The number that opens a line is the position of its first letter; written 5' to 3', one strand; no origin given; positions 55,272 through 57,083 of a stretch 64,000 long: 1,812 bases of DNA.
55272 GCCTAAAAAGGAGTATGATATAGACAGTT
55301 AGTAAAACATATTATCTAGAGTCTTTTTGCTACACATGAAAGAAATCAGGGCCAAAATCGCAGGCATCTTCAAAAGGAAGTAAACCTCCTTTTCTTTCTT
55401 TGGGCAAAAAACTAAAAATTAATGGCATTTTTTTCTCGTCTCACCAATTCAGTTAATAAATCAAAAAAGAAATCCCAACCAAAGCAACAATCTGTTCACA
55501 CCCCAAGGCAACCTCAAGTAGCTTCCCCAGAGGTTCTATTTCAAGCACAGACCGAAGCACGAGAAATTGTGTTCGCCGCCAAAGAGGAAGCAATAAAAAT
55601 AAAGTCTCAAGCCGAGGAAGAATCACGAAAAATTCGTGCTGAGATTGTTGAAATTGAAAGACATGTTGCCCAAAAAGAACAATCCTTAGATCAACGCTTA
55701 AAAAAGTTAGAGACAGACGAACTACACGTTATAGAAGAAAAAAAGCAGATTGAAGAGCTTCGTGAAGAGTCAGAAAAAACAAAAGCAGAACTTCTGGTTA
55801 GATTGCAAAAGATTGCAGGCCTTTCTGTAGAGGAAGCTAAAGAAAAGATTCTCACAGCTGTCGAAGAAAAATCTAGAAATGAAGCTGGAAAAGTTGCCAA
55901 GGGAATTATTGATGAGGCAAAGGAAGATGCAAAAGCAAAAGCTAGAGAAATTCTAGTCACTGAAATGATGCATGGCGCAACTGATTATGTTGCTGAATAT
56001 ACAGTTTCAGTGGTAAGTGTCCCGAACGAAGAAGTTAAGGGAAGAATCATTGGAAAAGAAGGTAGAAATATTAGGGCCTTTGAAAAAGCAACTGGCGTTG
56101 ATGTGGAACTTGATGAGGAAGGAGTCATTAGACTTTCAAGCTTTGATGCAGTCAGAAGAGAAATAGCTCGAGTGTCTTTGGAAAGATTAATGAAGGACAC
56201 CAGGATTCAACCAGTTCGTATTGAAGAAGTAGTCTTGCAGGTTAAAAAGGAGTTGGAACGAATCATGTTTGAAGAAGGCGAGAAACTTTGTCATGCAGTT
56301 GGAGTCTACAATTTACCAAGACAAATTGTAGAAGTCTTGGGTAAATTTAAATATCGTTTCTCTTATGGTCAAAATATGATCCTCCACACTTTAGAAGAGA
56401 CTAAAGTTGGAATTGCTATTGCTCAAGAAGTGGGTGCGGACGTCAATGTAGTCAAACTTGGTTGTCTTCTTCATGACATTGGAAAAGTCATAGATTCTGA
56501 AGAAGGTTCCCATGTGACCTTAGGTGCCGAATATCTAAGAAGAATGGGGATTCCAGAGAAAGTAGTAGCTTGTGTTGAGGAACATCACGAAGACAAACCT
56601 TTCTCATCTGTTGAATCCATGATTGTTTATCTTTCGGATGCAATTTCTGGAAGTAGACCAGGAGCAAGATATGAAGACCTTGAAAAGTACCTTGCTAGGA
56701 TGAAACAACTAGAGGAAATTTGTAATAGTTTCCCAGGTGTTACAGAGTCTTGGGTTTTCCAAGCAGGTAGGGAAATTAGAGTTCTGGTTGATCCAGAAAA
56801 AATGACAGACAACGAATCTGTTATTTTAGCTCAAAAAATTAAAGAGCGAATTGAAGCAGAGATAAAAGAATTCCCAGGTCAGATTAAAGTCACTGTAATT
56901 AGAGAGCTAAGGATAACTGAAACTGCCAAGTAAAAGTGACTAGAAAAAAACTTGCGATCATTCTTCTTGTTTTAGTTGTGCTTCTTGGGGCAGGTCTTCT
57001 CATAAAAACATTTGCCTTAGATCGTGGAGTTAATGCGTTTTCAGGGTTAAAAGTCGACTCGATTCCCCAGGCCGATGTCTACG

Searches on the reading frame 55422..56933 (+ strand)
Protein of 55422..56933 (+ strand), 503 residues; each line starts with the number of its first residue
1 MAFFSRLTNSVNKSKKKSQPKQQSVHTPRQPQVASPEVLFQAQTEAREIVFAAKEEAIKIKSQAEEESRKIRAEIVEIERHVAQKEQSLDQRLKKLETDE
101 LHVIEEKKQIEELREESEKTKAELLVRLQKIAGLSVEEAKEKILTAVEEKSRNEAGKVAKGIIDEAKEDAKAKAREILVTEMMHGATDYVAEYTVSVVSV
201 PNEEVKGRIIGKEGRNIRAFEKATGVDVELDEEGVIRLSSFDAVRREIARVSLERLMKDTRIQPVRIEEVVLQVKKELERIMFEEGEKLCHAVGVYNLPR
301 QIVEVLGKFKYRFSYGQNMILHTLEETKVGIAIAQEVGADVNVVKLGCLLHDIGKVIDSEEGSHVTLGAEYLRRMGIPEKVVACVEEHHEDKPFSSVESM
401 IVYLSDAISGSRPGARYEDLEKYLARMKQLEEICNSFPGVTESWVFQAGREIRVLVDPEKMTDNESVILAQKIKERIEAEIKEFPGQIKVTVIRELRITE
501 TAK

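Call 76: search_protein_families(library=pfam, proteins=[window:55422-56933:+], max_evalue=0.00001)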
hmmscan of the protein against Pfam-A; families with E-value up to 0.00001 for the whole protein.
window:55422-56933:+ (503 aa): 3 families
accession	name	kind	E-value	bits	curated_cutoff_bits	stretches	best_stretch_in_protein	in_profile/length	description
PF12072.13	RNase_Y_N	-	1.8e-23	83.5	32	1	41-188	46-200/201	RNase Y N-terminal region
PF01966.28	HD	-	1e-14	55.2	22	1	322-409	4-114/116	HD domain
PF00013.35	KH_1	-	1.3e-06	28.5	21.5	1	198-240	4-52/66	KH domain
